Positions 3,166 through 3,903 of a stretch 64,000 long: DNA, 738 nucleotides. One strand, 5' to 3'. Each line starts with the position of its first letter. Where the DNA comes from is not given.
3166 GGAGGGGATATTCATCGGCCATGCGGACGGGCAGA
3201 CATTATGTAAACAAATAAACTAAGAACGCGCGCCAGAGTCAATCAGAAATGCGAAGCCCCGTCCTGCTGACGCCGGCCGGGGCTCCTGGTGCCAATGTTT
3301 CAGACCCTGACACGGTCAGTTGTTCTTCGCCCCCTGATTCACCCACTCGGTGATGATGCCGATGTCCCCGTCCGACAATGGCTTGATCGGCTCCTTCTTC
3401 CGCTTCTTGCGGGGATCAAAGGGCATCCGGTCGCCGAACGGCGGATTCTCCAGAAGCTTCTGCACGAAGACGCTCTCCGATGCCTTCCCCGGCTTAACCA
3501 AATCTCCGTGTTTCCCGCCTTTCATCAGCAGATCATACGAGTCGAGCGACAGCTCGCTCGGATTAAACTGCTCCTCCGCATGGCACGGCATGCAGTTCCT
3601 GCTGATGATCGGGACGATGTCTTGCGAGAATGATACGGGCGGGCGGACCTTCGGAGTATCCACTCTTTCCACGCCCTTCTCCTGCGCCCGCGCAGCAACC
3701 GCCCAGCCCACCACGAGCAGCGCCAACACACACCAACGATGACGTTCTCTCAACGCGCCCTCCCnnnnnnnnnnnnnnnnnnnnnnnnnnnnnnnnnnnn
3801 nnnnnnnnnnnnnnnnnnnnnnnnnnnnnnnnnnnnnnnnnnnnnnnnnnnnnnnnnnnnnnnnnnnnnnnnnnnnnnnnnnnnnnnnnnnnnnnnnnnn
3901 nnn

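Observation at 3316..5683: Two paralogous PSCyt1-like monohaem cytochromes flank Cyc2, one fused to an FN3-like lipoprotein module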

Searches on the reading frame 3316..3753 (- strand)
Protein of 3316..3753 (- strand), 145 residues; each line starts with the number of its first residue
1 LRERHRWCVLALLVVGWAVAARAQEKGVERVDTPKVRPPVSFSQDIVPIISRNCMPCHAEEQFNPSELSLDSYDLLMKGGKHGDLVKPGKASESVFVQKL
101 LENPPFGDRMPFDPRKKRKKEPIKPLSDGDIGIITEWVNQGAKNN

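Call 3: search_protein_families(library=pfam, proteins=[window:3316-3753:-], max_evalue=1)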
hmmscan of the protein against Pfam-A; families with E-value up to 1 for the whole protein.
window:3316-3753:- (145 aa): 1 family
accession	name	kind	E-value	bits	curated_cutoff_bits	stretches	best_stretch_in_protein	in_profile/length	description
PF07635.16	PSCyt1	-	3.9e-06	27.8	22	1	54-103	1-49/59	Planctomycete cytochrome C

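Call 4: search_protein_families(library=ncbifam, proteins=[window:3316-3753:-], max_evalue=1)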
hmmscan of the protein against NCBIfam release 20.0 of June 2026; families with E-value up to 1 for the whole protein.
window:3316-3753:- (145 aa): 1 family
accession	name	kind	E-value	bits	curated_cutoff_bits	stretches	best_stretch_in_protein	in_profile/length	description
NF052339.1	hydrazine_alpha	equivalog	0.023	12.6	800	1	26-62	655-690/804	hydrazine synthase subunit alpha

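Call 25: find_homologous_proteins(query=window:3316-3753:-)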
Query window:3316-3753:- (145 aa): 319 proteins with E <= 0.001 among 341 candidates; the best 120 are listed.
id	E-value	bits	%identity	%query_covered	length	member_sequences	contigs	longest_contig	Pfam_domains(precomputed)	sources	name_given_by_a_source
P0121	5.5e-94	330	100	100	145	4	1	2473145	PF07635.17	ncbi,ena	-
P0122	1.4e-86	306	92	100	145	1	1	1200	-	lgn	-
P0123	1.4e-84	300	90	100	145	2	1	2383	PF07635.17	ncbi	-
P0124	1.6e-81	290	87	100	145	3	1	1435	-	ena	-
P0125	8.5e-80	284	93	94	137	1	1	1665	PF07635.17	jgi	jgi:hypothetical protein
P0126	1.6e-79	283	91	94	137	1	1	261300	PF07635.17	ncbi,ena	-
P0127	2.4e-78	279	90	94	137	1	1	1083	PF07635.17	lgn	-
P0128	1.1e-77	277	91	94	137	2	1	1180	PF07635.17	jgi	jgi:hypothetical protein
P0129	6.2e-76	272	90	94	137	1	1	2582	PF07635.17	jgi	jgi:hypothetical protein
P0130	2.5e-70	253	77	100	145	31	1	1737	PF07635.17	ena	-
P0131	3.5e-70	253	78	97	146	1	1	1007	PF07635.17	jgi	jgi:hypothetical protein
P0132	6.5e-70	252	80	96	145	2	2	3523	PF07635.17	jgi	-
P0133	6.6e-70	252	72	100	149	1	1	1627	PF07635.17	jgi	jgi:hypothetical protein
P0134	6.7e-70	252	74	100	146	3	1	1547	PF07635.17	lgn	-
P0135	5.2e-65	236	77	94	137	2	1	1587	PF07635.17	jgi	jgi:hypothetical protein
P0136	2.2e-62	228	76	92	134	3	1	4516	PF07635.17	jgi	-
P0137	1.2e-61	225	72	92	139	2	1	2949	PF07635.17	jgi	-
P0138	1.5e-61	225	75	92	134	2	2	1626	PF07635.17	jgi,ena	jgi:hypothetical protein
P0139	2.4e-61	224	75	92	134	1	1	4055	PF07635.17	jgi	jgi:hypothetical protein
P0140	2.6e-60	221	67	100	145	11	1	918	PF07635.17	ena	-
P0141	2.9e-60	221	70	92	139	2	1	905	PF07635.17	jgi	-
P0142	3.4e-56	207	66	92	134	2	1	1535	PF07635.17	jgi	jgi:hypothetical protein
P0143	1.2e-55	206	61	100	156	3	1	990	PF07635.17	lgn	-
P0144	3.3e-55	204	63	100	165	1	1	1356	PF07635.17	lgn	-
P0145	2.2e-50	189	72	79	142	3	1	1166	PF07635.17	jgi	jgi:hypothetical protein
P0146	1.5e-49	186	61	94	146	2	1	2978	PF07635.17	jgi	jgi:hypothetical protein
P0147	7.5e-42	161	53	94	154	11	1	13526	PF07635.17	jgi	jgi:hypothetical protein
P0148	1.1e-41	160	66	73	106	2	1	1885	PF07635.17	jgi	jgi:hypothetical protein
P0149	1.1e-41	160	55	94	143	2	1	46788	PF07635.17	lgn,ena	-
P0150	4.7e-41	158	53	95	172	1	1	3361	PF07635.17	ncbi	-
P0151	4.9e-41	158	59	80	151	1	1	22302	PF07635.17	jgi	jgi:Planctomycete cytochrome C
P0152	2.8e-40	156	53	86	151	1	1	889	PF07635.17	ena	-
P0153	6.7e-40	155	64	73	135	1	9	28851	PF07635.17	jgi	jgi:hypothetical protein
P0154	9.5e-40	154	51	94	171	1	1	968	PF07635.17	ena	-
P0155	1.1e-39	154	56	92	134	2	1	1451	PF07635.17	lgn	-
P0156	1.2e-39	154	52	94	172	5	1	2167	PF07635.17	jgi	jgi:hypothetical protein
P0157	1.3e-39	154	58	79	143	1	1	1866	PF07635.17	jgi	jgi:uncharacterized membrane protein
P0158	1.9e-39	153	63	75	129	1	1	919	PF07635.17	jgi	jgi:uncharacterized membrane protein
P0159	2.8e-39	153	62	73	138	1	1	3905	PF07635.17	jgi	jgi:hypothetical protein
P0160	3.8e-39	152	53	94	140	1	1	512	PF07635.17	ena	-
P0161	4.3e-39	152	54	92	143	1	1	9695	PF07635.17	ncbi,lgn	-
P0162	4.3e-39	152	51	94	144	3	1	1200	PF07635.17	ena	-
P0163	4.4e-39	152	54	92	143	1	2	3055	PF07635.17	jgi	-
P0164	5.6e-39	152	52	98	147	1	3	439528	PF07635.17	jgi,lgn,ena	jgi:hypothetical protein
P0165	6.9e-39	151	61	73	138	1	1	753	PF07635.17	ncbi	-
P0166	1.3e-38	150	56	92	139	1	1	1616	PF07635.17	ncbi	-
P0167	1.6e-38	150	53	94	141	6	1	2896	PF07635.17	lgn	-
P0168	1.9e-38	150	60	73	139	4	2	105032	PF07635.17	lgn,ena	-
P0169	2.1e-38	150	50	94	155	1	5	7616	PF07635.17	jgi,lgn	jgi:hypothetical protein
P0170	2.4e-38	150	53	95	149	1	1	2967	PF07635.17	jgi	-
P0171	2.7e-38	149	53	94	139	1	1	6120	PF07635.17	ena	-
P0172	2.9e-38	149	55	97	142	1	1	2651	PF07635.17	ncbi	-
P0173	3.5e-38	149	58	73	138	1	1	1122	PF07635.17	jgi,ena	-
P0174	3.6e-38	149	52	95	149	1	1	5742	PF07635.17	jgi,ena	-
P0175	6.6e-38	148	53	94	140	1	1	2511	PF07635.17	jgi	jgi:cytochrome c553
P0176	7.1e-38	148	51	98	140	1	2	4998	PF07635.17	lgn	-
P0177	7.1e-38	148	51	94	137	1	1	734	PF07635.17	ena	-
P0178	1.2e-37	147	60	73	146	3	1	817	PF07635.17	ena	-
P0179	1.5e-37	147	55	97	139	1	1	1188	PF07635.17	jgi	jgi:uncharacterized membrane protein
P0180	2.9e-37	146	59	73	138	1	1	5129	PF07635.17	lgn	-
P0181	3.3e-37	146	59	75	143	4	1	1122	PF07635.17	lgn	-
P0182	3.7e-37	146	52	98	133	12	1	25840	PF07635.17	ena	-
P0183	5.5e-37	145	62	73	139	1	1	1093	PF07635.17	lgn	-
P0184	5.6e-37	145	50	94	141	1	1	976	PF07635.17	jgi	jgi:hypothetical protein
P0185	6.0e-37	145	50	100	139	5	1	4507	PF07635.17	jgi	jgi:hypothetical protein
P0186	6.2e-37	145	50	97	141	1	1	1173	PF07635.17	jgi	jgi:Planctomycete cytochrome C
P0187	7.4e-37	145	62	73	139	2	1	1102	PF07635.17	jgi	jgi:hypothetical protein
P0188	1.3e-36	144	61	73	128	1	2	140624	PF07635.17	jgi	jgi:hypothetical protein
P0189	1.3e-36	144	61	73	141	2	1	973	PF07635.17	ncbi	-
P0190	1.4e-36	144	52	91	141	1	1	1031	PF07635.17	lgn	-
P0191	1.6e-36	144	50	95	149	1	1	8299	PF07635.17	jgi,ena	-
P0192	1.8e-36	144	57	92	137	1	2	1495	PF07635.17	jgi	jgi:hypothetical protein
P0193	2.6e-36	143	52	94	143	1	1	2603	PF07635.17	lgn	-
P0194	2.7e-36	143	49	97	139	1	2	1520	PF07635.17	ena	-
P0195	3.2e-36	143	52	98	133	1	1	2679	PF07635.17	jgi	jgi:hypothetical protein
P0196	3.9e-36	142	50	97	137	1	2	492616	PF07635.17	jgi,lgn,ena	jgi:hypothetical protein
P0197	4.3e-36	142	53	98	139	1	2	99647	PF07635.17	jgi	jgi:hypothetical protein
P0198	5.1e-36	142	50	98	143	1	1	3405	PF07635.17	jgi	jgi:hypothetical protein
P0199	5.2e-36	142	59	70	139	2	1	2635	PF07635.17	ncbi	-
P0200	5.7e-36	142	52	94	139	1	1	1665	PF07635.17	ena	-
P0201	5.9e-36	142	60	73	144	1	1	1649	PF07635.17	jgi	jgi:hypothetical protein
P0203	8.9e-36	141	50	94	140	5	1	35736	PF07635.17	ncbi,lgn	-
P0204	9.1e-36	141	49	97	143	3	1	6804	PF07635.17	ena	-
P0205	1.0e-35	141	50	94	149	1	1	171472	PF07635.17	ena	-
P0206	1.1e-35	141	51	98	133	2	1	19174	PF07635.17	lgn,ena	-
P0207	1.3e-35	141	58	73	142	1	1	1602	PF07635.17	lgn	-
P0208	1.6e-35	140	50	98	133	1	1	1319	PF07635.17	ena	-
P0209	1.8e-35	140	51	91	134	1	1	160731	PF07635.17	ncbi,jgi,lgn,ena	-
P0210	1.9e-35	140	48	94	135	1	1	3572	PF07635.17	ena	-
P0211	1.9e-35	140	51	98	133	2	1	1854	PF07635.17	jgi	-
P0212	2.5e-35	140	50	99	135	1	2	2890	PF07635.17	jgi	jgi:hypothetical protein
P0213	3.0e-35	140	53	88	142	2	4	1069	PF07635.17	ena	-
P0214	3.1e-35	139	55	73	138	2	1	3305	PF07635.17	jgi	jgi:hypothetical protein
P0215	3.3e-35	139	58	73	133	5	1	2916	PF07635.17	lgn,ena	-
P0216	4.1e-35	139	59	75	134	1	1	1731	PF07635.17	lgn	-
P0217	4.7e-35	139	63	74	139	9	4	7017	PF07635.17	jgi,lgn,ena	jgi:hypothetical protein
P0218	4.9e-35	139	50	94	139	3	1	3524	PF07635.17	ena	-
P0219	5.4e-35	139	51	100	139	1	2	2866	PF07635.17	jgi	jgi:hypothetical protein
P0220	5.5e-35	139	50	95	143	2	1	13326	PF07635.17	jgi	jgi:hypothetical protein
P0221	8.3e-35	138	51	98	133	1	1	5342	PF07635.17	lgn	-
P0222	1.1e-34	138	55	73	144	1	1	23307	PF07635.17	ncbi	-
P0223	1.3e-34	137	50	97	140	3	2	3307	PF07635.17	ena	-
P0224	1.6e-34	137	52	92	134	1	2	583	PF07635.17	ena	-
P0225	1.6e-34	137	49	98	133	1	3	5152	PF07635.17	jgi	jgi:hypothetical protein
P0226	1.6e-34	137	50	94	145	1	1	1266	PF07635.17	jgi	jgi:hypothetical protein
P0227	1.6e-34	137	57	78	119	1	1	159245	PF07635.17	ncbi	ncbi:MAG: c-type cytochrome domain-containing protein [Bacteroidota bacterium]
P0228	1.7e-34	137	50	98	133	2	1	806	PF07635.17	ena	-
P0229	1.9e-34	137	49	98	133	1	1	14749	PF07635.17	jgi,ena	-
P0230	2.0e-34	137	46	94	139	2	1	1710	PF07635.17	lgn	-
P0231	2.0e-34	137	59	73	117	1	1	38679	PF07635.17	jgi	jgi:uncharacterized membrane protein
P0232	2.3e-34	137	49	98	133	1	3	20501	PF07635.17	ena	-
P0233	2.5e-34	137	50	98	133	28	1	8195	PF07635.17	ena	-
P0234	2.7e-34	136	55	80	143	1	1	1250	PF07635.17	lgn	-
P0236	3.3e-34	136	50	98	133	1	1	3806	PF07635.17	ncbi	-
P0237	3.6e-34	136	56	73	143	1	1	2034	PF07635.17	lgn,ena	-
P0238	3.8e-34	136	50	92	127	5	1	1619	PF07635.17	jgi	jgi:hypothetical protein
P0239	4.0e-34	136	51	98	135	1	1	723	PF07635.17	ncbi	-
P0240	4.0e-34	136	49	100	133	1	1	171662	PF07635.17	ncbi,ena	-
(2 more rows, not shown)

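Call 27: find_encoding_contigs(protein=P0121, flank=10000, max_places=3)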
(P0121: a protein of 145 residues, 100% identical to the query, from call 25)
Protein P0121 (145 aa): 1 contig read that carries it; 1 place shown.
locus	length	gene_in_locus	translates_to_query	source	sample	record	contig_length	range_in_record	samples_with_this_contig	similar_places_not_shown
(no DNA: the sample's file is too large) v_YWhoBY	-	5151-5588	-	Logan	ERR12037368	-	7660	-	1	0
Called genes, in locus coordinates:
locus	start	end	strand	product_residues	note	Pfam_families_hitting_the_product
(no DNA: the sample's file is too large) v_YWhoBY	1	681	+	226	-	?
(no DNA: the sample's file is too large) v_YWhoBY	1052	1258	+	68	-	PF11127:YgaP-like_TM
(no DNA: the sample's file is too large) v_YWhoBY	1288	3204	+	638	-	PF07452:CHRD, PF18962:Por_Secre_tail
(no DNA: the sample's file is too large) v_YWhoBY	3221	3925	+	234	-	PF00041:fn3, PF07635:PSCyt1 (weak)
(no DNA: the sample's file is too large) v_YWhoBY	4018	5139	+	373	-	-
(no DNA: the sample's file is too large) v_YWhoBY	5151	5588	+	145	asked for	PF07635:PSCyt1 (weak)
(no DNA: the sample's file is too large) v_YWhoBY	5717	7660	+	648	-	?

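Call 36: search_solved_structures(query=window:3316-3753:-, max_evalue=10, show_alignments=3)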
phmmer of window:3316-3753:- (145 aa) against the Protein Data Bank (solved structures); distinct sequences matched with E-value up to 10: 0.

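Call 45: predict_structure(alignment_id=A2)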
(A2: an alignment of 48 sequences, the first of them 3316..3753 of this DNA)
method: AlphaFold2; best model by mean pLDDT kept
length: 145 residues; sequences in the alignment: 48
mean_pLDDT: 72.7   pTM: 0.63
mean pLDDT of the five models: 72.7, 72.2, 70.4, 69.7, 64.3
residues with pLDDT >= 90: 40; 70-90: 43; 50-70: 40; < 50: 22
segments of 3 or more residues with pLDDT < 50: 22-35, 61-67
pLDDT, mean of each block of 10 residues (from residue 1): 56 56 42 61 91 67 49 82 86 91 83 65 82 96 93
secondary structure, 60 per line:
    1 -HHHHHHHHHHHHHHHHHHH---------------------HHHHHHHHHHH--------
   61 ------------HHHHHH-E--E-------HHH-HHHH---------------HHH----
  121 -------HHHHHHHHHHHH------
elements in order: H2-20 H42-52 H73-78 H95-98 H128-139

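Call 49: fold_search(model_id=the predicted structure, library=pdb)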
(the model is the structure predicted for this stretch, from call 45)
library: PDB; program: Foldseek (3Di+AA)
matches with E <= 10: 19; with E <= 0.001: 0
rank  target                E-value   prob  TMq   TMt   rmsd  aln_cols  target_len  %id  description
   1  5c2v_A                6.6e-03  1.00  0.42  0.10   6.1       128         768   25  Kuenenia stuttgartiensis Hydrazine Synthase (released 2015-10-14)
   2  5c2v_D                1.6e-02  0.99  0.44  0.11   6.7       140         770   26  Kuenenia stuttgartiensis Hydrazine Synthase (released 2015-10-14)
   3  5mab_C                1.1e-01  0.60  0.34  0.20  13.4       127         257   28  FoxE P3121 crystal structure of Rhodopseudomonas ferrooxidans SW2 putative iron oxidase (released 2017-12-20)
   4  5mab_A                1.9e-01  0.51  0.34  0.20  13.4       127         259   28  FoxE P3121 crystal structure of Rhodopseudomonas ferrooxidans SW2 putative iron oxidase (released 2017-12-20)
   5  5mvo_A                1.3e+00  0.13  0.27  0.17  12.8       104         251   29  FoxE P43212 crystal structure of Rhodopseudomonas ferrooxidans SW2 putative iron oxidase (released 2018-02-28)
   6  3weu_B                1.9e+00  0.08  0.28  0.07  13.3       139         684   16  Crystal structure of the L-Lys epsilon-oxidase from Marinomonas mediterranea (released 2013-09-04)
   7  3weu_A                2.0e+00  0.08  0.27  0.08  11.8       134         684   16  Crystal structure of the L-Lys epsilon-oxidase from Marinomonas mediterranea (released 2013-09-04)
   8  3wev_B                2.8e+00  0.06  0.28  0.07  13.4       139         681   15  Crystal structure of the Schiff base intermediate of L-Lys epsilon-oxidase from Marinomonas mediterranea with L-Lys (released 2013-09-04)
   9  4rlr                  3.0e+00  0.10  0.35  0.39   6.9       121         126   14  Structure of monoheme cytochrome PccH from Geobacter sulfurreducens (released 2015-04-01)
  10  1nir_A                3.0e+00  0.09  0.34  0.12  10.7       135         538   16  OXYDIZED NITRITE REDUCTASE FROM PSEUDOMONAS AERUGINOSA (released 1997-12-03)
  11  1nir_B                3.0e+00  0.09  0.35  0.12  10.7       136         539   17  OXYDIZED NITRITE REDUCTASE FROM PSEUDOMONAS AERUGINOSA (released 1997-12-03)
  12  1gjq_A                3.6e+00  0.08  0.33  0.12  10.9       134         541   16  Pseudomonas aeruginosa cd1 nitrite reductase reduced cyanide complex (released 2002-08-01)
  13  2ymw_A                3.8e+00  0.06  0.27  0.08  12.0       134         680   16  Structure of the epsilon-lysine oxidase from Marinomonas mediterranea (released 2013-10-23)
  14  3wev_A                4.3e+00  0.05  0.27  0.08  11.8       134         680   16  Crystal structure of the Schiff base intermediate of L-Lys epsilon-oxidase from Marinomonas mediterranea with L-Lys (released 2013-09-04)
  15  4kyq                  4.3e+00  0.02  0.12  0.10  12.5        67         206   19  Structure of a product bound plant phosphatase (released 2013-07-24)
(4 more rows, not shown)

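Call 50: search_solved_structures(query=A2, max_evalue=10, show_alignments=4)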
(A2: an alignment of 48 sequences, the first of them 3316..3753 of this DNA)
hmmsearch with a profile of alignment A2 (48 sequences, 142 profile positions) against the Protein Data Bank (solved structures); distinct sequences matched with E-value up to 10: 5.
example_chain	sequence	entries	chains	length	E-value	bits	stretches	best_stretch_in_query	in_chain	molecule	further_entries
5mab_A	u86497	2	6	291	0.0011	22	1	50-140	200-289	FoxE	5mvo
5c2v_A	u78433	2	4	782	0.0046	20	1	32-140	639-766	HYDRAZINE SYNTHASE ALPHA SUBUNIT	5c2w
4eid_A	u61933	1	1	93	1.2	12.2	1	46-107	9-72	Cytochrome c6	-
3dr0_A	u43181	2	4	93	1.7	11.7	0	46-107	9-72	Cytochrome c6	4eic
8gy7_P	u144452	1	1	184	1.9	11.5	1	10-57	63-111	Melanocortin-2 receptor accessory protein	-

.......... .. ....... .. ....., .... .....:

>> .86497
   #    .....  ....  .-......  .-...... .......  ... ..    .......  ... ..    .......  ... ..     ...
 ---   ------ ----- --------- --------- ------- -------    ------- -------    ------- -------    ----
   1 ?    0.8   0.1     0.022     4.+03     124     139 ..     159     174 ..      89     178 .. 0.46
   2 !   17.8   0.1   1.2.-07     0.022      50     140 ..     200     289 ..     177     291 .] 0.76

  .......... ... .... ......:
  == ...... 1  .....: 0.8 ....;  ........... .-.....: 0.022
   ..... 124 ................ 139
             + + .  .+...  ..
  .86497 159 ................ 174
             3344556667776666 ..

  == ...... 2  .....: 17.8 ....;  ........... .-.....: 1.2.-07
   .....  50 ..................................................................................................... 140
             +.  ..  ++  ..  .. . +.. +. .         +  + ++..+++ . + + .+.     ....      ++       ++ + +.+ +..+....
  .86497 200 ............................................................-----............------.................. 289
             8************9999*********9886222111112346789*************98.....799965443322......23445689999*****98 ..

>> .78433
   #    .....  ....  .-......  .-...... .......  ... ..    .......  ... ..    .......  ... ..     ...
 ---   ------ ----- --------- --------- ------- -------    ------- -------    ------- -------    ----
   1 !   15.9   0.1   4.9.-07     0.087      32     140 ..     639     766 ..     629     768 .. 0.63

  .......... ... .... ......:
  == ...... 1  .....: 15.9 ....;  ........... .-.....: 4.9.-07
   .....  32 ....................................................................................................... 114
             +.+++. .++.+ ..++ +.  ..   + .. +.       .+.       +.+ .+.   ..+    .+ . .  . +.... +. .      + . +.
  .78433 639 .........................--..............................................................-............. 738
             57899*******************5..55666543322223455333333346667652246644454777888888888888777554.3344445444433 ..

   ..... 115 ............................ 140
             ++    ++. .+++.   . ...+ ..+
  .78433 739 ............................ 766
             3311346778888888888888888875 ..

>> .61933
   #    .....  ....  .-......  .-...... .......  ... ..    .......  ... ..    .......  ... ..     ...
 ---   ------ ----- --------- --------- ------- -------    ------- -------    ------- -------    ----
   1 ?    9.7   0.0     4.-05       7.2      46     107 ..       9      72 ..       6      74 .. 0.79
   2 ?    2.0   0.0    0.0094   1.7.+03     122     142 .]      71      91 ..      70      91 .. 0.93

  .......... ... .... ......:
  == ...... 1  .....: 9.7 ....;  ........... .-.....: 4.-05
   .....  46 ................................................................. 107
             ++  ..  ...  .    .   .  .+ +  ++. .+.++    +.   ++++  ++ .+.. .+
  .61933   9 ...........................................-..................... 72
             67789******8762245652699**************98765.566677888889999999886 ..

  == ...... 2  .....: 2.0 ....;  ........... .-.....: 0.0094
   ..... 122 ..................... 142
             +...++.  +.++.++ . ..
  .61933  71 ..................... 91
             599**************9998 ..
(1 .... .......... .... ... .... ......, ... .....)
